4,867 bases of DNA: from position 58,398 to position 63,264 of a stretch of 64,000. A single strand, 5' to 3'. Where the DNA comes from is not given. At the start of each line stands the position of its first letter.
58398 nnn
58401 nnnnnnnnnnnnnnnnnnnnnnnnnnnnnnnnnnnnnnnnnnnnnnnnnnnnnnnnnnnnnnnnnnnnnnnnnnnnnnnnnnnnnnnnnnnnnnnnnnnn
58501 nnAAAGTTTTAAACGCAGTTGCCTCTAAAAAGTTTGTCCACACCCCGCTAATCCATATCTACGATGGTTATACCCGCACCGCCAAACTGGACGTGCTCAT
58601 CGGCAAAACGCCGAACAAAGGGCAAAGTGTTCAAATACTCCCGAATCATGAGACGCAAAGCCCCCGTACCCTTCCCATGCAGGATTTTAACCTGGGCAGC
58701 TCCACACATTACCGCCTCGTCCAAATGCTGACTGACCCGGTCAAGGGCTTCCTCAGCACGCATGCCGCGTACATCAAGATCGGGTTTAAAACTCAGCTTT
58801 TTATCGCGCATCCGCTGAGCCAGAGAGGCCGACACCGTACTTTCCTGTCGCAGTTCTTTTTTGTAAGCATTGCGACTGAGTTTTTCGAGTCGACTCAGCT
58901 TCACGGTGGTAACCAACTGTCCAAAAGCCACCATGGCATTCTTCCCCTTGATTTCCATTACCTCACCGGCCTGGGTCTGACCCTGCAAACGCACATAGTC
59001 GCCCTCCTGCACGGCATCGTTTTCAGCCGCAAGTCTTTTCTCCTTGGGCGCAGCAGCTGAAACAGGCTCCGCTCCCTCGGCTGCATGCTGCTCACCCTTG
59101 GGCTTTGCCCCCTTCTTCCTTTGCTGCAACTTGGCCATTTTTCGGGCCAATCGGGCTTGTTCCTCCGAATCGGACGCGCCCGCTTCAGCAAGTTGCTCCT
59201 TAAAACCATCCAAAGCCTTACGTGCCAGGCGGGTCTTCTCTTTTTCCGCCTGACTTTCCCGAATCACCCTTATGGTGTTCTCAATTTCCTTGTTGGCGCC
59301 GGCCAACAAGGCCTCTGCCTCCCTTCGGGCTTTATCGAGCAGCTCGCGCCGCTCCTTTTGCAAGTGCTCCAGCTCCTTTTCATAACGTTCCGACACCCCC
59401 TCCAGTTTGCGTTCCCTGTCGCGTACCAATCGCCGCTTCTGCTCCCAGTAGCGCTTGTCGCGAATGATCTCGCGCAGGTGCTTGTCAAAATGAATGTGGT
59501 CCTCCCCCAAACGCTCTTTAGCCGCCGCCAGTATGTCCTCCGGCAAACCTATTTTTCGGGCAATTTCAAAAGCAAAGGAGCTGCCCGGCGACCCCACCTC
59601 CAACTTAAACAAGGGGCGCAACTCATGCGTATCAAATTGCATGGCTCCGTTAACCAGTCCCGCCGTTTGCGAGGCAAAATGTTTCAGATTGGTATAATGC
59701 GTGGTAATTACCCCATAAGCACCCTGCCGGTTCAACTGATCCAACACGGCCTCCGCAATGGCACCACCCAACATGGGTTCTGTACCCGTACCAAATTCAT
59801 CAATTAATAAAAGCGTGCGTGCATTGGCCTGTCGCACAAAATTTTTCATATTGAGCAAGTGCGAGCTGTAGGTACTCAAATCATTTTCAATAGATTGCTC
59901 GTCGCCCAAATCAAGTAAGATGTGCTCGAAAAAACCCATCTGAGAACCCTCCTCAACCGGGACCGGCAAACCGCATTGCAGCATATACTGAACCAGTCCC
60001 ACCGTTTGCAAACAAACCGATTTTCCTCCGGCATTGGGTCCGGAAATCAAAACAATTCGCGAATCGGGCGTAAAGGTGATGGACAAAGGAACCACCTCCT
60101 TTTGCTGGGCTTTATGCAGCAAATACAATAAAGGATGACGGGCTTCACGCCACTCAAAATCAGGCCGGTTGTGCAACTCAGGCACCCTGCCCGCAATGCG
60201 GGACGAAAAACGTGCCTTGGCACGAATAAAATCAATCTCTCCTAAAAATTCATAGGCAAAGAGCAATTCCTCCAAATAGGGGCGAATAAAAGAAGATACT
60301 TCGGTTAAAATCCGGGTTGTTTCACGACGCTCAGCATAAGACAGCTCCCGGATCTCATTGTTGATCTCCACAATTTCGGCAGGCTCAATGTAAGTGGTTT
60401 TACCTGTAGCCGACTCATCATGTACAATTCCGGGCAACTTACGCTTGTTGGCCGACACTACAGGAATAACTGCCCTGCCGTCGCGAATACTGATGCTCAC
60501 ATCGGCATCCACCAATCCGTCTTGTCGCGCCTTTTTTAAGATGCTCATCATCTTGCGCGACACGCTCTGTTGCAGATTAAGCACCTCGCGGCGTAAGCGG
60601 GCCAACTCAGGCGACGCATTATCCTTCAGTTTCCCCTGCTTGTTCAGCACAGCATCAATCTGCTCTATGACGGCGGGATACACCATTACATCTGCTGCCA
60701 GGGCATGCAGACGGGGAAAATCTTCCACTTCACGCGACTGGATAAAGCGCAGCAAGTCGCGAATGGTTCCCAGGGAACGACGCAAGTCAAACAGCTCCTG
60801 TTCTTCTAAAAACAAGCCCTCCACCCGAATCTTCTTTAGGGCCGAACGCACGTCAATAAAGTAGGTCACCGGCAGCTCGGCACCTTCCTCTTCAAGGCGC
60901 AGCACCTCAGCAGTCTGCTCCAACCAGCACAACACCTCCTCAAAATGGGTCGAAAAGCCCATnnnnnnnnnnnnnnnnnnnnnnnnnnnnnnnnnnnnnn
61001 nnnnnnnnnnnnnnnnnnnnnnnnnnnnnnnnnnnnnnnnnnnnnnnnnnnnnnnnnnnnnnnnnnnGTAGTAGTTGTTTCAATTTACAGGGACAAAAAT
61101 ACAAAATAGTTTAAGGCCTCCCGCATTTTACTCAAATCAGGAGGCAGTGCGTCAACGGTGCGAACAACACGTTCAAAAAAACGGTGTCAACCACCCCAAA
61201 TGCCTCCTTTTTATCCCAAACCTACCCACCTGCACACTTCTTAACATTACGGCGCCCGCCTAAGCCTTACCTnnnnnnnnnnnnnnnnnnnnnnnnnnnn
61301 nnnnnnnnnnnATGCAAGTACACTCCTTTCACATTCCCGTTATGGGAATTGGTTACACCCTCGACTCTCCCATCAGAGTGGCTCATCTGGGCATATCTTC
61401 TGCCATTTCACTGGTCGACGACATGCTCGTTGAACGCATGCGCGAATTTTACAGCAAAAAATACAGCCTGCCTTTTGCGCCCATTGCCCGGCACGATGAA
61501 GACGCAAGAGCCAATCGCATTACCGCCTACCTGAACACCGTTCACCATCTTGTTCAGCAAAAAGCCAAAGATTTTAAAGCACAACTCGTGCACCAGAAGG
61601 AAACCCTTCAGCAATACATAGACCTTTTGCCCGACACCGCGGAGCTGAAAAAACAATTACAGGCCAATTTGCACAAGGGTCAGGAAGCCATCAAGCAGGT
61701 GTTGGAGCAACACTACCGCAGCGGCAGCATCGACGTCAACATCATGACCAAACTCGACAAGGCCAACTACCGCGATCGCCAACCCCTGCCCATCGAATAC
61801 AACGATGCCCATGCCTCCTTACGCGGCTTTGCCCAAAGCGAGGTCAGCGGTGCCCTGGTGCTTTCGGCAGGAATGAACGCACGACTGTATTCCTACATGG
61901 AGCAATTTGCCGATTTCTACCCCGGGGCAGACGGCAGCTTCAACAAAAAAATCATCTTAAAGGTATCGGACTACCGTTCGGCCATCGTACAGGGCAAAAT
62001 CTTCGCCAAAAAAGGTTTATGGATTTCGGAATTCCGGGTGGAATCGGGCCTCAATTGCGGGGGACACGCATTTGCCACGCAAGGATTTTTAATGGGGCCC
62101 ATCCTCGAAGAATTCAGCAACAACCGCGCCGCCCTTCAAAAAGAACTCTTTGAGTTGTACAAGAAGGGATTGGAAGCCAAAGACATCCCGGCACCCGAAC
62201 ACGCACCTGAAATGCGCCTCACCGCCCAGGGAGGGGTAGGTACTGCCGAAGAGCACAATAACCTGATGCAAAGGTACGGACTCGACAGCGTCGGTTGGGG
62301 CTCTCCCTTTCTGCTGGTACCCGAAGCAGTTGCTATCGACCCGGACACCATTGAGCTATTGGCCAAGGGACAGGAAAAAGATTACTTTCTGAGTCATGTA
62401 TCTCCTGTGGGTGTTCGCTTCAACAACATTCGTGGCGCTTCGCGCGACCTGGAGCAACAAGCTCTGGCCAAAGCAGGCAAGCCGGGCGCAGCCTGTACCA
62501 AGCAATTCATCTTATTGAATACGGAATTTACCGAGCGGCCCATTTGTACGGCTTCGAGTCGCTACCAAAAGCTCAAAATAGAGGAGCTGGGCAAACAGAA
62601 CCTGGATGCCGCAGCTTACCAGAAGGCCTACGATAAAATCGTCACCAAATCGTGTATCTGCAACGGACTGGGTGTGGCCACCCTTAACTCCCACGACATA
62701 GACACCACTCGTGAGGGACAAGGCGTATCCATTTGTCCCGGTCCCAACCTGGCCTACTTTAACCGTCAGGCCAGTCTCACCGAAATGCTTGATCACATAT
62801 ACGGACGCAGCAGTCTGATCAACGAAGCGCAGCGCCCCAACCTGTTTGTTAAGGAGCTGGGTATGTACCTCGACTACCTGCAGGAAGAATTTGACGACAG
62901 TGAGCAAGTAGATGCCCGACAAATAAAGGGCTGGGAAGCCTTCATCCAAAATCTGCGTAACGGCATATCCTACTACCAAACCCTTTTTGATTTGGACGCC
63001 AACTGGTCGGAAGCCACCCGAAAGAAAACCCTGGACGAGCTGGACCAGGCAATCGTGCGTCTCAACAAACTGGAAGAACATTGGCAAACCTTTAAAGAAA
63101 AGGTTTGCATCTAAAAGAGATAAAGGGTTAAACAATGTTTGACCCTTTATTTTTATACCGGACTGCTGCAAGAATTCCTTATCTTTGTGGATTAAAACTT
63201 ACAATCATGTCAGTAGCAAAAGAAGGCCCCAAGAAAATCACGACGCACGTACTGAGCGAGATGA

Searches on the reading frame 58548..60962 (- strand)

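Call 31: search_protein_families(library=pfam, proteins=[window:58548-60962:-])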
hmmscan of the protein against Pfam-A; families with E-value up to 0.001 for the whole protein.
window:58548-60962:- (804 aa): 3 families
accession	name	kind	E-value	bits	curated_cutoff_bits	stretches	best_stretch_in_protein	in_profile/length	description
PF00488.27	MutS_V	-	7.9e-30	104.7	30.2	1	305-485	2-184/188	MutS domain V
PF01713.27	Smr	-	5.2e-22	78.2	25.7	1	729-803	1-76/77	Smr domain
PF20297.4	MSSS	-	3.9e-09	36.5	26.8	1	653-692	1-42/42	MutS2 and Smr-associated SH3 domain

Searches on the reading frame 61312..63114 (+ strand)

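Call 31: search_protein_families(library=pfam, proteins=[window:61312-63114:+])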
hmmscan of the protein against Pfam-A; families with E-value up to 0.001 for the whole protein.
window:61312-63114:+ (600 aa): 1 family
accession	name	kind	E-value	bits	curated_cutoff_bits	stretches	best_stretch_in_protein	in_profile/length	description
PF01442.23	Apolipoprotein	-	0.00099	19.3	90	0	62-133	34-103/190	Apolipoprotein A1/A4/E domain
